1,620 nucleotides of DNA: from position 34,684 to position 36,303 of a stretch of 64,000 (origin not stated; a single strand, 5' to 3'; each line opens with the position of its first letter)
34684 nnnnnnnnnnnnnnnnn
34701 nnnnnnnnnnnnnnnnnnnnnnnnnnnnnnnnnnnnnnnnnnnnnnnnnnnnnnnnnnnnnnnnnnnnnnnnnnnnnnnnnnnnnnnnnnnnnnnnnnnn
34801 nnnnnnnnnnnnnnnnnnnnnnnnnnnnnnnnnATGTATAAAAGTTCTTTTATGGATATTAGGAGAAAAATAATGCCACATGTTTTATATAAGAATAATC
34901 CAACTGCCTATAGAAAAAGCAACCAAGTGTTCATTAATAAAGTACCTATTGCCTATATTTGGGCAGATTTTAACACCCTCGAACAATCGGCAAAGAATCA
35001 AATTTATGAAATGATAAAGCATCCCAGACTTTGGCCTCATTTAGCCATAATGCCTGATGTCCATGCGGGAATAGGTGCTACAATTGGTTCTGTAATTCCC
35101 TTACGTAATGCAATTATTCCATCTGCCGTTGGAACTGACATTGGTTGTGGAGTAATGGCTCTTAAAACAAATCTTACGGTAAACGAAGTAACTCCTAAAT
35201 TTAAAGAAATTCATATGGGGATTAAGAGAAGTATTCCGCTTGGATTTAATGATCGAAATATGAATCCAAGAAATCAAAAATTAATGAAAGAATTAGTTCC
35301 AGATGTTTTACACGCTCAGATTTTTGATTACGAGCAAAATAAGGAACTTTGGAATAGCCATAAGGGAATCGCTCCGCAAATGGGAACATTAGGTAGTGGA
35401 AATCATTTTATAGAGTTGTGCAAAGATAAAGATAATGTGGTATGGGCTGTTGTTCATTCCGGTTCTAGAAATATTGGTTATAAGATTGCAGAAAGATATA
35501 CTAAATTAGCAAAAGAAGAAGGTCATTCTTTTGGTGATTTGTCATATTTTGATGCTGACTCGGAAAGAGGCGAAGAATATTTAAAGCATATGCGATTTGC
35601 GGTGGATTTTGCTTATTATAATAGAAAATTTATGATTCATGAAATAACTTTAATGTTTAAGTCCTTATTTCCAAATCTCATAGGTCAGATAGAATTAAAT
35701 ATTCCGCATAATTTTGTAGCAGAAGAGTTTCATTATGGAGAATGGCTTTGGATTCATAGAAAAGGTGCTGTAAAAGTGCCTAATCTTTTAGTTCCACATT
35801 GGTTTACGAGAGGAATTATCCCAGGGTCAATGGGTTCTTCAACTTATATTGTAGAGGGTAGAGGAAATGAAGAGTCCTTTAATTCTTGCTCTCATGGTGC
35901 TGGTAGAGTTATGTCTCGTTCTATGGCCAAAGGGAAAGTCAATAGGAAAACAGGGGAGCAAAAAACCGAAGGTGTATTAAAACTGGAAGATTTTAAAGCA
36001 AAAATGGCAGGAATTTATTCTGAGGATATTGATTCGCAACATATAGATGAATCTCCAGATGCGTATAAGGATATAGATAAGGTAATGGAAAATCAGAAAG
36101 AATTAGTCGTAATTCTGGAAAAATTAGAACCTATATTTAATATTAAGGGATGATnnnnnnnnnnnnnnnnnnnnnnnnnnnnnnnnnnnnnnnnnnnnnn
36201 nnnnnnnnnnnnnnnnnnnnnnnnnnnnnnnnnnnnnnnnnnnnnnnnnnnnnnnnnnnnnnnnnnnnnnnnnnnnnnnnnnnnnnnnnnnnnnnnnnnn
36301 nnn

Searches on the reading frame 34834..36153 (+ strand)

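Call 11: search_protein_families(library=pfam, proteins=[window:34834-36153:+])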
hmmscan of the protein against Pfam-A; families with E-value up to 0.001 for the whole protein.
window:34834-36153:+ (439 aa): 1 family
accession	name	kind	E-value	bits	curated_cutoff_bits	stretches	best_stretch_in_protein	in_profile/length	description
PF01139.22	RtcB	-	8.7e-98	328.8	27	1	56-439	1-426/426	tRNA-splicing ligase RtcB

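Call 12: search_protein_families(library=phrogs, proteins=[window:34834-36153:+])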
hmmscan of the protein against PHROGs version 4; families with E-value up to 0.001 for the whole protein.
window:34834-36153:+ (439 aa): 2 families
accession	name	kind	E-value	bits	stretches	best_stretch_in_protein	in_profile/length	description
phrog_1075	-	DNA, RNA and nucleotide metabolism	1.8e-116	391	1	29-439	54-441/459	tRNA splicing ligase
phrog_32430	-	DNA, RNA and nucleotide metabolism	7.8e-33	114.1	1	292-439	10-138/139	tRNA splicing ligase RtcB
